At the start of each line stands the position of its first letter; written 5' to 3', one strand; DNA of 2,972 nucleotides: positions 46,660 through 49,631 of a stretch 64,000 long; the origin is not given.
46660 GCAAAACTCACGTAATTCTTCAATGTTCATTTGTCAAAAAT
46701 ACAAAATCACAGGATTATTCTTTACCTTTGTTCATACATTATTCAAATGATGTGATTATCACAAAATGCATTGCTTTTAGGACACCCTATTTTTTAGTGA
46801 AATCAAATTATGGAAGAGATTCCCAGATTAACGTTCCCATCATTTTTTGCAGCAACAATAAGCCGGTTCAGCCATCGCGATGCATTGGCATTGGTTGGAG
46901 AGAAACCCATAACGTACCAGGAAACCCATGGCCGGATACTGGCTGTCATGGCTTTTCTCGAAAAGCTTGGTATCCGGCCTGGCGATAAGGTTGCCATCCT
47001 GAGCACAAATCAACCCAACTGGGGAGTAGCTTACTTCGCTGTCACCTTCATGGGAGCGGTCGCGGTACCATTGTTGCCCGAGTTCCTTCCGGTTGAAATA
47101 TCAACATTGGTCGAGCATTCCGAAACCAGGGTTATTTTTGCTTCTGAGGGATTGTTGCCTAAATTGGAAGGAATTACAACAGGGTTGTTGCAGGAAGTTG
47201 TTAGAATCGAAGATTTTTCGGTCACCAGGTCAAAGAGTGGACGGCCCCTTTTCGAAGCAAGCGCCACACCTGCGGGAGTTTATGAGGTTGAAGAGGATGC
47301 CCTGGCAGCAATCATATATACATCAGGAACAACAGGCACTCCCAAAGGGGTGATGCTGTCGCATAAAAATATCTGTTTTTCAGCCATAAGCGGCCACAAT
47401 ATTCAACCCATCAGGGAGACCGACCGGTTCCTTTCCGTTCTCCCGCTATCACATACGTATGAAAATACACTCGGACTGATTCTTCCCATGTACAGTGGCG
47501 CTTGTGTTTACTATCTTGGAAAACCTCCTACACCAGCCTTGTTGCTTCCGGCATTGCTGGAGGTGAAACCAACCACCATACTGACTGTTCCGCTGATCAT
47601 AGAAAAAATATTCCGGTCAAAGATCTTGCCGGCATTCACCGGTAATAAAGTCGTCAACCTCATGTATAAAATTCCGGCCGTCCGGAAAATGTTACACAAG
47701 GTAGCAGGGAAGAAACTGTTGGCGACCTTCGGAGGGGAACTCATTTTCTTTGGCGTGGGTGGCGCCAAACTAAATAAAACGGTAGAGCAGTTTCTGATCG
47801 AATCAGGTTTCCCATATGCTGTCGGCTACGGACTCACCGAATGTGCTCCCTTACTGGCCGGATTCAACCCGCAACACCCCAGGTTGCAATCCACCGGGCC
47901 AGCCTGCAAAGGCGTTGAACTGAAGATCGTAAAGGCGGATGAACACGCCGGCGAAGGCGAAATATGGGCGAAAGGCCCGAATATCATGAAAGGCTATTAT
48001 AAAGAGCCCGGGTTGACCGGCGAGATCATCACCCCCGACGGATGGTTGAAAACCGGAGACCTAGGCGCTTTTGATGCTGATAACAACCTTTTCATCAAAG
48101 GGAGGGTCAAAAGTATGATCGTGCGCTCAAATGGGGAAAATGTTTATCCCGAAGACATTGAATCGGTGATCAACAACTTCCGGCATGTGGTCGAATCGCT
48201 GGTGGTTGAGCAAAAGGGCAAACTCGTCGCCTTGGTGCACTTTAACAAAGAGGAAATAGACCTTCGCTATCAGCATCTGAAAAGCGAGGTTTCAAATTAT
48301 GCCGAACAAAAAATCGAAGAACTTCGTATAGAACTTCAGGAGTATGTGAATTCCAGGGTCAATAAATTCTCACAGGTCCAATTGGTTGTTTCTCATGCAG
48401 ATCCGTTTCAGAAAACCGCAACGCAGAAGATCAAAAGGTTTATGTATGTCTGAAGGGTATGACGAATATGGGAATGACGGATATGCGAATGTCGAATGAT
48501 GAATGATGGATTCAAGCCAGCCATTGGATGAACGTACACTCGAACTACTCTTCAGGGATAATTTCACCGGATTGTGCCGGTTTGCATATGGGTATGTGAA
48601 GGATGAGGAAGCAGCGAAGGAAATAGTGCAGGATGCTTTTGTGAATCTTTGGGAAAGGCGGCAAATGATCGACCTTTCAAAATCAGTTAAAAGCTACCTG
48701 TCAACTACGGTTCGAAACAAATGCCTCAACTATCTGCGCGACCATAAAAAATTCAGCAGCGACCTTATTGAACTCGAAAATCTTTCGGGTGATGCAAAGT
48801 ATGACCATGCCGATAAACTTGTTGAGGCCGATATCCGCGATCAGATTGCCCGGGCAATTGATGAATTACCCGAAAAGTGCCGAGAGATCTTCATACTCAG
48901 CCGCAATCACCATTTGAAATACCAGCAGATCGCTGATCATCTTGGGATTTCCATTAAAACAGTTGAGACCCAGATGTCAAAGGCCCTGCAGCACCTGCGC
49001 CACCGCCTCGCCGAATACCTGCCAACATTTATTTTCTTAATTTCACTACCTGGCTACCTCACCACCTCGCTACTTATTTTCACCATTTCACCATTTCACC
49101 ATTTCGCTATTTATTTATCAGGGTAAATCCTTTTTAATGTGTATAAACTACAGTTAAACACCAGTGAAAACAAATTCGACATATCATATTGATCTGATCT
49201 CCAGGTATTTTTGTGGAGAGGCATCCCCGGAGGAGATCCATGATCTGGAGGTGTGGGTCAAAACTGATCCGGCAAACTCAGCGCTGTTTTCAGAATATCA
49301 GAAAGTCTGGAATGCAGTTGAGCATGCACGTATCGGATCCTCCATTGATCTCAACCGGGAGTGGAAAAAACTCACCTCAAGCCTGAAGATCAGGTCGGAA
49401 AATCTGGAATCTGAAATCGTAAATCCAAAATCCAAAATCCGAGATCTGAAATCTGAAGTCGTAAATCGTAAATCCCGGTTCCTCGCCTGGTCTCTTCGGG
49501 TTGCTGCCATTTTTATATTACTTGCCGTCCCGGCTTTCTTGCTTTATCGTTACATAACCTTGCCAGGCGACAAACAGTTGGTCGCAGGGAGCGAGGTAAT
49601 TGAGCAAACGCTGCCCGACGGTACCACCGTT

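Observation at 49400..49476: Heptanucleotide array (11 x 7 nt) in the FecR linker: possible phase switch of trans-envelope signalling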

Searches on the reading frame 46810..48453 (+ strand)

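Call 6: search_protein_families(library=pfam, proteins=[window:46810-48453:+], max_evalue=0.01)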
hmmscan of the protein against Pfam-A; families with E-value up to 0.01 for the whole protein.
window:46810-48453:+ (547 aa): 2 families
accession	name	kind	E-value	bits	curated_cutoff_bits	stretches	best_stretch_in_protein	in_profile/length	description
PF00501.34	AMP-binding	-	1.6e-72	244.9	29.9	1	22-397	8-384/384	AMP-binding enzyme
PF23562.2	AMP-binding_C_3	-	0.00043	21.1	20.8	1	435-543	2-105/124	AMP-binding enzyme C-terminal domain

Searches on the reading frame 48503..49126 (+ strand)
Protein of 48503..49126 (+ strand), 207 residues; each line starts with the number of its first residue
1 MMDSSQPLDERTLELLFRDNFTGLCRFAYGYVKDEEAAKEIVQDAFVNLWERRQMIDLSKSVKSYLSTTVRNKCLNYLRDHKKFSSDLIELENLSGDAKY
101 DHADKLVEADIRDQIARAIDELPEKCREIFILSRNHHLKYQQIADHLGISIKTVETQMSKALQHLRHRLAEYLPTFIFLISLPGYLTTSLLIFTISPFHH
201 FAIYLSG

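Call 6: search_protein_families(library=pfam, proteins=[window:48503-49126:+], max_evalue=0.01)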
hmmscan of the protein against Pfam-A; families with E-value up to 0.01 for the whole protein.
window:48503-49126:+ (207 aa): 5 families
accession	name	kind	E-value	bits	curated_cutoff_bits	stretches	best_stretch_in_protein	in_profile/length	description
PF08281.18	Sigma70_r4_2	-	3.2e-17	62.3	25.7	1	113-165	2-54/54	Sigma-70, region 4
PF04542.20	Sigma70_r2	-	7.7e-14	51.7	24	1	16-83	1-70/71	Sigma-70 region 2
PF04545.22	Sigma70_r4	-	1.2e-10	41.2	24.1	1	118-167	1-50/50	Sigma-70, region 4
PF00196.25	GerE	-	0.0043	17.1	23.5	0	141-165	21-45/57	Bacterial regulatory proteins, luxR family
PF13412.12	HTH_24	-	0.0048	16.9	21.9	0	130-160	10-40/48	Winged helix-turn-helix DNA-binding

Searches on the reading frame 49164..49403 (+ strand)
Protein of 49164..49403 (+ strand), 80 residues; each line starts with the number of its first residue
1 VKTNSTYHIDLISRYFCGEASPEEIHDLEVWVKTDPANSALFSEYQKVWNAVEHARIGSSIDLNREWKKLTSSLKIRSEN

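Call 76: find_homologous_proteins(query=A4, max_evalue=1e-8)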
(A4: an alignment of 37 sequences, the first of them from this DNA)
Query A4 (37 sequences) (80 aa, profile of the alignment): 7 proteins with E <= 1e-8 among 58 candidates.
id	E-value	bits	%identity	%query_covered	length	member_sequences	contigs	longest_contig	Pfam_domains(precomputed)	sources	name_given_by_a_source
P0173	3.4e-32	128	56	94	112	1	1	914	-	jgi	jgi:hypothetical protein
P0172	6.4e-32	127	54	100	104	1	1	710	PF16220.11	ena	-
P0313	8.9e-29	117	54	93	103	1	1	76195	PF16220.11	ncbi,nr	ncbi:MAG: hypothetical protein NT004_04065 [Bacteroidetes bacterium]|nr:hypothetical protein [Bacter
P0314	1.6e-23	100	47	88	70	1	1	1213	-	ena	-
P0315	2.5e-23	99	40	100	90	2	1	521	-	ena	-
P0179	3.3e-23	99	43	93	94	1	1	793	-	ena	-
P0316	3.5e-19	86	43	88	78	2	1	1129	-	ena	-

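Call 78: find_encoding_contigs(protein=P0313, flank=3000, max_places=3)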
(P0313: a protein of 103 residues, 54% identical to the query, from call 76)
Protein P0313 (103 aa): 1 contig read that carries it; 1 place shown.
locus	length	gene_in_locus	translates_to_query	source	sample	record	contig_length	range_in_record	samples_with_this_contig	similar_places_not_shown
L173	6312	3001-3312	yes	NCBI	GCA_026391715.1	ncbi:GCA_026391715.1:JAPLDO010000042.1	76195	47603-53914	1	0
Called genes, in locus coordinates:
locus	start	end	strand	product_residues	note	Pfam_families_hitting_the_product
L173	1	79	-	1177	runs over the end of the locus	PF01855:POR_N, PF17147:PFOR_II, PF01558:POR, PF10371:EKR, PF12838:Fer4_7, PF13183:Fer4_8, PF13237:Fer4_10, PF13484:Fer4_16, +7 more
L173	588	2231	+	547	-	PF00501:AMP-binding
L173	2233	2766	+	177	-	PF04542:Sigma70_r2, PF08281:Sigma70_r4_2, PF04545:Sigma70_r4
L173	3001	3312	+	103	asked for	PF16220:DUF4880 (faint)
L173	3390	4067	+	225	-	PF04773:FecR, PF16344:FecR_C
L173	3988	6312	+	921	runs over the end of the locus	PF07660:STN (weak), PF13620:CarboxypepD_reg, PF13715:CarbopepD_reg_2, PF07715:Plug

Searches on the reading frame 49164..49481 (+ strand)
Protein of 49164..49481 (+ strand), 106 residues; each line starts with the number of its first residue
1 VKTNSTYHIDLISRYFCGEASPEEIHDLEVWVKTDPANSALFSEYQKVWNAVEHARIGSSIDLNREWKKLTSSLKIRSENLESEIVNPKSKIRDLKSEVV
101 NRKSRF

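Call 26: find_homologous_proteins(query=window:49164-49481:+, max_evalue=0.00001)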
Query seq(106 aa): 1 candidates shared short words with the query, none scored E <= 0.00001.

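Call 64: search_protein_representatives(protein=window:49164-49481:+)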
Query: 106 residues. Proteins with E-value up to 0.001 (for the whole library): 399; up to 1e-10: 34; up to 1e-30: 0. The best 150 are listed.
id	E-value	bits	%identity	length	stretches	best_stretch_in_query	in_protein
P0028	2.4e-25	104.9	55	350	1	1-105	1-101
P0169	3.5e-24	101.1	50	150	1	1-104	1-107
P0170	7.1e-24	100.1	51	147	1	1-104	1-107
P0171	4.1e-23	97.7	60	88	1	1-77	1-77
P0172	3.3e-20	88.4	52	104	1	1-87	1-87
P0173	3.3e-20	88.3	53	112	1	1-94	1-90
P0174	1.1e-17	80.3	49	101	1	1-78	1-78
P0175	1.0e-15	73.9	49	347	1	1-72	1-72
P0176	4.4e-14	68.7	43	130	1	1-86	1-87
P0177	5.3e-14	68.4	42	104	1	1-73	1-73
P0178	2.7e-13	66.2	45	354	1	1-80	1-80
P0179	3.7e-13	65.7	42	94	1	2-74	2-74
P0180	4.8e-13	65.4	45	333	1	1-77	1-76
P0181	4.8e-13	65.4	42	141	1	1-74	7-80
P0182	5.4e-13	65.2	45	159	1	1-76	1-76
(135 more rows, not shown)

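Call 66: find_encoding_contigs(protein=P0170, flank=2500, max_places=5)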
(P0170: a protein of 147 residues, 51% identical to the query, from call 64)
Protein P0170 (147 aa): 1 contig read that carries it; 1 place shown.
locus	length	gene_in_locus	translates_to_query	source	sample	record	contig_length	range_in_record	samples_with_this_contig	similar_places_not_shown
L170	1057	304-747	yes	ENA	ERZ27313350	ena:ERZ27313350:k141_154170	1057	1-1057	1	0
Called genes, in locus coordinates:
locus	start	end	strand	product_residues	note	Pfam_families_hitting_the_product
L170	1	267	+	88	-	?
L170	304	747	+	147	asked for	-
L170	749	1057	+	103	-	?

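Call 71: find_encoding_contigs(protein=P0173, flank=2500, max_places=3)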
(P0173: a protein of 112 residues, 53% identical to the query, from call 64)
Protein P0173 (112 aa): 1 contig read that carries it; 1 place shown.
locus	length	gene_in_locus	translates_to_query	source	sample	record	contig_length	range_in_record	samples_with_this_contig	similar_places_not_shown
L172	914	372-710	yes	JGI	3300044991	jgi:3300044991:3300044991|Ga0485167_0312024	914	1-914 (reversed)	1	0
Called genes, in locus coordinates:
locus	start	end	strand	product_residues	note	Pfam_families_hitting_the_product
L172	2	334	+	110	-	?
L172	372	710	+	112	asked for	-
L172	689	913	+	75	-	?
